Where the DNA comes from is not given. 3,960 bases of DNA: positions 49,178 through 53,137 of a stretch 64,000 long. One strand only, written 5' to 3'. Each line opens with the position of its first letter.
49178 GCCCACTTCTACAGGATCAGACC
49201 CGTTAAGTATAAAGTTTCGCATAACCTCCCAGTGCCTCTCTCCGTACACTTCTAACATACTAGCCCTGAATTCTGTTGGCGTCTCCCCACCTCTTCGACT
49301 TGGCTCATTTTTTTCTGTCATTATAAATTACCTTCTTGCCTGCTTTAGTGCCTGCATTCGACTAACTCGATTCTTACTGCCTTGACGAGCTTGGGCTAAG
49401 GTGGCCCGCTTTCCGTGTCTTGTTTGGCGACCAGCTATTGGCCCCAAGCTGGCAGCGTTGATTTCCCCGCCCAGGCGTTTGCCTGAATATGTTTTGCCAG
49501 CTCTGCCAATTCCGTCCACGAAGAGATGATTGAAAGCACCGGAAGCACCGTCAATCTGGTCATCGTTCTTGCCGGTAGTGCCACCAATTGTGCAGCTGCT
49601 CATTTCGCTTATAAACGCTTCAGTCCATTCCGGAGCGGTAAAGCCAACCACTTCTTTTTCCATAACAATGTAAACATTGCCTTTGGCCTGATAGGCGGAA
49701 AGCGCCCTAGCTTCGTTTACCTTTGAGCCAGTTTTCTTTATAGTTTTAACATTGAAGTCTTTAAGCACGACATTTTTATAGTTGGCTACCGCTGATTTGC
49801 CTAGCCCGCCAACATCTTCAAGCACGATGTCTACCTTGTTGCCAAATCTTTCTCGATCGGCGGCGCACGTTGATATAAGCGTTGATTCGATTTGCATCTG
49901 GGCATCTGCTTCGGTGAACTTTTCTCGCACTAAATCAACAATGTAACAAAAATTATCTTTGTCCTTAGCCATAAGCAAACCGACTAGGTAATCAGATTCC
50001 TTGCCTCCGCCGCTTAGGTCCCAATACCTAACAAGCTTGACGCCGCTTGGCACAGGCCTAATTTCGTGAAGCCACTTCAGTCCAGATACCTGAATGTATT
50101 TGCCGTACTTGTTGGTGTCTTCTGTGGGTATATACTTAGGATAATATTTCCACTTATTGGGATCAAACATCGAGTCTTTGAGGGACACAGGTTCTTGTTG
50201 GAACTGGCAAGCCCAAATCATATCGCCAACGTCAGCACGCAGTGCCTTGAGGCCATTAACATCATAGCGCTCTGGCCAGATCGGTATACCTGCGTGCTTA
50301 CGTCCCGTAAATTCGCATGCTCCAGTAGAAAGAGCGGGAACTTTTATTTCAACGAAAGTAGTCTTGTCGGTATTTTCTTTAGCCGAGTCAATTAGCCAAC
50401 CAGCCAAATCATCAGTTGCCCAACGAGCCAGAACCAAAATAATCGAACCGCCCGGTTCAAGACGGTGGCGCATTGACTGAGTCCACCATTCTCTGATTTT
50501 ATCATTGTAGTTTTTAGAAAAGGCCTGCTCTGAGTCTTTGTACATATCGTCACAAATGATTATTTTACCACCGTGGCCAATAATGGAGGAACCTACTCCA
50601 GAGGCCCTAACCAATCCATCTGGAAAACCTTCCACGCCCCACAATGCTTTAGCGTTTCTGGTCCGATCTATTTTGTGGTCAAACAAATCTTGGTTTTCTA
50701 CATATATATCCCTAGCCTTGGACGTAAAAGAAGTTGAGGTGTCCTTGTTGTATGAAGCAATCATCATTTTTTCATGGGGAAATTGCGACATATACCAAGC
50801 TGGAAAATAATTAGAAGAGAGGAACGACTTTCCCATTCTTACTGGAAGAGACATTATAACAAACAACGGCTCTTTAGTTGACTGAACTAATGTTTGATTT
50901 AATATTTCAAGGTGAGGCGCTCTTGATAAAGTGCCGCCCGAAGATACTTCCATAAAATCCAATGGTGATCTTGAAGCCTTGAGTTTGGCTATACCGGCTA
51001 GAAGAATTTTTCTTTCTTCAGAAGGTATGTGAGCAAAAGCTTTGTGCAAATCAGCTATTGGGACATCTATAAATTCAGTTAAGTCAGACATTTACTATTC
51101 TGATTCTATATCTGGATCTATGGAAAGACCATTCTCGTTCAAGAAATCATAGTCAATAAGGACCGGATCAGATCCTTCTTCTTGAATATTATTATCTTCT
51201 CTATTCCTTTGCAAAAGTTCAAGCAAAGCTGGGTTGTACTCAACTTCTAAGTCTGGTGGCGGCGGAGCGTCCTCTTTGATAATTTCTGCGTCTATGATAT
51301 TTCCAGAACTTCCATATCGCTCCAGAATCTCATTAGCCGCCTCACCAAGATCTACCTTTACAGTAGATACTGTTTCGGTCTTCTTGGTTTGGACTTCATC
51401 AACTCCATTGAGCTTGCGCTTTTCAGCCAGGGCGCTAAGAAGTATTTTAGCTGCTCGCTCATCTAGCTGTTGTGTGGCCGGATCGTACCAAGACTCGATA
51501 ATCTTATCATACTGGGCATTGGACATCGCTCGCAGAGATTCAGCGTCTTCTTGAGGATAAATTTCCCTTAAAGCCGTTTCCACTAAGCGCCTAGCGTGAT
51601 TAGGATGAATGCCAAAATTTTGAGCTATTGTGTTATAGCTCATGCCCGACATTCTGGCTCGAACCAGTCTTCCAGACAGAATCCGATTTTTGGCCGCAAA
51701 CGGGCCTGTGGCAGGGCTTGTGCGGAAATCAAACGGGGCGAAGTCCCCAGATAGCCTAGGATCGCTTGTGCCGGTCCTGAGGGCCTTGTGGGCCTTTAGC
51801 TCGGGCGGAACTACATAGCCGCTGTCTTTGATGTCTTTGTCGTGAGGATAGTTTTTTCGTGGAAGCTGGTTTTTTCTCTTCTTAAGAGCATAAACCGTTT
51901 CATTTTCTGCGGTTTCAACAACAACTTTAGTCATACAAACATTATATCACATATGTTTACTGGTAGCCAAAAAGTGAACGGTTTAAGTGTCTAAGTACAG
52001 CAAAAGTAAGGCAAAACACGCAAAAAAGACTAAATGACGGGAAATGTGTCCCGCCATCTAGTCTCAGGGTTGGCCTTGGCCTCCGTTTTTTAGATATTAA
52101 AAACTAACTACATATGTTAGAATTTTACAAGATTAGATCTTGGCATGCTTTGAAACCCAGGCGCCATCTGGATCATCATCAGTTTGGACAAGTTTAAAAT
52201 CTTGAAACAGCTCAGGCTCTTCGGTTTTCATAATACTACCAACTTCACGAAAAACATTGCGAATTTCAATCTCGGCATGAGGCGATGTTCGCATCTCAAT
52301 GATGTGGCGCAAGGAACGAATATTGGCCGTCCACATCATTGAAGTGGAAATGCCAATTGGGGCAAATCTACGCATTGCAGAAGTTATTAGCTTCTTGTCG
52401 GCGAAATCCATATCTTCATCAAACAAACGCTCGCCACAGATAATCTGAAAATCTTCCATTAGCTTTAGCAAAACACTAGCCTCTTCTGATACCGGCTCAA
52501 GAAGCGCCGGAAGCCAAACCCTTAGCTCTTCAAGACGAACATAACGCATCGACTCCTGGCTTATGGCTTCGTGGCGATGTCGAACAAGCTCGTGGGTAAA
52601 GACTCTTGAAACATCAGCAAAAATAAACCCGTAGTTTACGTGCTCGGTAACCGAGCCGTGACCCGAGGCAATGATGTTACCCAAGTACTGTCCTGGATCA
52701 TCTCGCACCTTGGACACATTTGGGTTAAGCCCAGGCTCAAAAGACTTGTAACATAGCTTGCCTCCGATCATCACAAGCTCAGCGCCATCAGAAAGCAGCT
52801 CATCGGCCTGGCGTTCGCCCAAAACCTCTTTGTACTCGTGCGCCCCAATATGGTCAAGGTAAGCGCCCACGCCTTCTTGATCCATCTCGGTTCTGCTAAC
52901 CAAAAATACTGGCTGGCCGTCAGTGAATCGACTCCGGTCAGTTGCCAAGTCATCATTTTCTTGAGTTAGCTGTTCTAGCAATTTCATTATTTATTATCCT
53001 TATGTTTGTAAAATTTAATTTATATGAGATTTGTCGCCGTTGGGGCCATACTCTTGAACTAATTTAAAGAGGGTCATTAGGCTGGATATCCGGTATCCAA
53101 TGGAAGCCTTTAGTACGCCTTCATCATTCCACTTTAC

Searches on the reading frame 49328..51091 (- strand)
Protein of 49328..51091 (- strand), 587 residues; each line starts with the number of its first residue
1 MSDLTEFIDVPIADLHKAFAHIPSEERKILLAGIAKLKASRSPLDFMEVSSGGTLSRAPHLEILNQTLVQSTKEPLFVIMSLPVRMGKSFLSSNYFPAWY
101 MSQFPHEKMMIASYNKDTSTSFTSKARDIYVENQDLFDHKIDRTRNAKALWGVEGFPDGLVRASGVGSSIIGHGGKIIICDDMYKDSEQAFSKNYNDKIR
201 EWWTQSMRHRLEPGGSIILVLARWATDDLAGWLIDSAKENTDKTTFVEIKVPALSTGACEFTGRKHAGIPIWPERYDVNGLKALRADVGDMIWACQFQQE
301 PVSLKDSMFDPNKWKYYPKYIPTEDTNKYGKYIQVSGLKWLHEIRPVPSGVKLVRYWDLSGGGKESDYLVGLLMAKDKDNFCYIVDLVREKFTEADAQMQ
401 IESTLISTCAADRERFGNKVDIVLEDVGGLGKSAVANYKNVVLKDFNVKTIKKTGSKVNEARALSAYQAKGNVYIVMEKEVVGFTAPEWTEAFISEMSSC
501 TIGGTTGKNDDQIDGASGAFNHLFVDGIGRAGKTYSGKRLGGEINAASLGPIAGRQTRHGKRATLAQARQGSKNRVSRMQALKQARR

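Call 13: search_protein_families(library=pfam, proteins=[window:49328-51091:-], max_evalue=0.01)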
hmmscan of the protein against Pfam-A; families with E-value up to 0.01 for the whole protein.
window:49328-51091:- (587 aa): 2 families
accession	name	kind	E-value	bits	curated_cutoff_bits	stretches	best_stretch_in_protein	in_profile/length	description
PF17289.8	Terminase_6C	-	1.1e-06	29.2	22.6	1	356-522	2-154/155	Terminase RNaseH-like domain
PF03237.21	Terminase_6N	-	0.0036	17.4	22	1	80-262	2-180/215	Terminase large subunit, T4likevirus-type, N-terminal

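Call 14: search_dna_similar(query=window:49328-51091:-, collection=phages, mode=protein, max_rows=15)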
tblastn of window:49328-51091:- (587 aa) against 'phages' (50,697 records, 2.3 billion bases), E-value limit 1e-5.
Records with a match: 1369; places in all: 1370; records where one place covers at least 80% of the query: 129.
Best place of each record, by identity: <60% 1369.
By first word of the organism name: Mycobacterium 467; Gordonia 168; Escherichia 116; Microbacterium 81; Salmonella 73; Acinetobacter 47; Lactococcus 40; Streptococcus 33; Bacteriophage 26; Xanthomonas 23; and 73 more.
By host as written in the record: Mycobacterium smegmatis mc2 155 335; Gordonia terrae 3612 120; - 82; Mycobacterium smegmatis mc#155 80; Escherichia coli 34; Microbacterium paraoxydans NWU1 27; Microbacterium foliorum NRRL B-24224 27; Gordonia rubripertincta NRRL B-16540 19; and 280 more.
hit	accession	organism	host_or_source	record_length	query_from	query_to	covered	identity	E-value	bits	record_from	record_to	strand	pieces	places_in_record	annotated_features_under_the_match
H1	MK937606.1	Microbacterium phage Margaery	Microbacterium foliorum NRRL B-24224 SEA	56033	9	578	97%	26.9%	1e-27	125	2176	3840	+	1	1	4: terminase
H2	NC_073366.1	Microbacterium phage Margaery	Microbacterium foliorum NRRL B-24224 SEA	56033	9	578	97%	26.9%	1e-27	125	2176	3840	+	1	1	4: terminase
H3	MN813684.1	Microbacterium phage Terij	Microbacterium paraoxydans NWU1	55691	14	556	93%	28.2%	6e-29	129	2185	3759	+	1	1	4: terminase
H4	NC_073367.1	Microbacterium phage Terij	Microbacterium paraoxydans NWU1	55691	14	556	93%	28.2%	6e-29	129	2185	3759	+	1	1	4: terminase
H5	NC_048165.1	Microbacterium phage Fireman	Microbacterium paraoxydans NWU1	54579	4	555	94%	25.3%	2e-27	124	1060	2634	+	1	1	3: terminase large subunit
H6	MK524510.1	Microbacterium phage Fireman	Microbacterium paraoxydans NWU1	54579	4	555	94%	25.3%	2e-27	124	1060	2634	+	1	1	3: terminase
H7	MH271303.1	Microbacterium phage MementoMori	Microbacterium paraoxydans NWU1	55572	7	523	88%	26.9%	8e-26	119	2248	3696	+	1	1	4: terminase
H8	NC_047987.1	Microbacterium phage MementoMori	Microbacterium paraoxydans NWU1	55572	7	523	88%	26.9%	8e-26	119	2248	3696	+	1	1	4: terminase large subunit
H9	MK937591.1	Microbacterium phage Cinna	Microbacterium foliorum NRRL B-24224 SEA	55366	7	523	88%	26.7%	1e-25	118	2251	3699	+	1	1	4: terminase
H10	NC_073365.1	Microbacterium phage Cinna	Microbacterium foliorum NRRL B-24224 SEA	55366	7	523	88%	26.7%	1e-25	118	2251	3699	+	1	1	4: terminase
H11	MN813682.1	Microbacterium phage Matzah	Microbacterium paraoxydans NWU1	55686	7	523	88%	26.7%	7e-25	116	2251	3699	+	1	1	4: terminase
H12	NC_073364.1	Microbacterium phage Matzah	Microbacterium paraoxydans NWU1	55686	7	523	88%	26.7%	7e-25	116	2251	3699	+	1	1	4: terminase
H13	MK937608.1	Microbacterium phage Cressida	Microbacterium foliorum NRRL B-24224 SEA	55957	7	528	89%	26.4%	5e-25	116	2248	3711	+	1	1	4: terminase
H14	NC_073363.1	Microbacterium phage Cressida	Microbacterium foliorum NRRL B-24224 SEA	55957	7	528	89%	26.4%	5e-25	116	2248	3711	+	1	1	4: terminase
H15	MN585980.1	Microbacterium phage Gina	Microbacterium paraoxydans NWU1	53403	7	527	89%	26.0%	5e-28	126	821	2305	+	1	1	3: terminase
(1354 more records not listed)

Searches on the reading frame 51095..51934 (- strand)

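Call 31: search_protein_families(library=phrogs, proteins=[window:51095-51934:-], max_evalue=0.001)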
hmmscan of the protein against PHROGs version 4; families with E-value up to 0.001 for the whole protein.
window:51095-51934:- (279 aa): 1 family
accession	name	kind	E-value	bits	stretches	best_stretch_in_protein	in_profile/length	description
phrog_645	-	DNA, RNA and nucleotide metabolism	4.7e-18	67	1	87-205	27-148/196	Rnase E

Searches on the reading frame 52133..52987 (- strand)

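Call 31: search_protein_families(library=phrogs, proteins=[window:52133-52987:-], max_evalue=0.001)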
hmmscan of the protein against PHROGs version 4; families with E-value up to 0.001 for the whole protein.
window:52133-52987:- (284 aa): 2 families
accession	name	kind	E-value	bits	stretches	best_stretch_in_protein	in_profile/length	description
phrog_22708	-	DNA, RNA and nucleotide metabolism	2.3e-31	110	1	27-162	8-136/242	thymidylate synthase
phrog_85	-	DNA, RNA and nucleotide metabolism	4.3e-30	105.9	1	43-265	375-584/866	thymidylate synthase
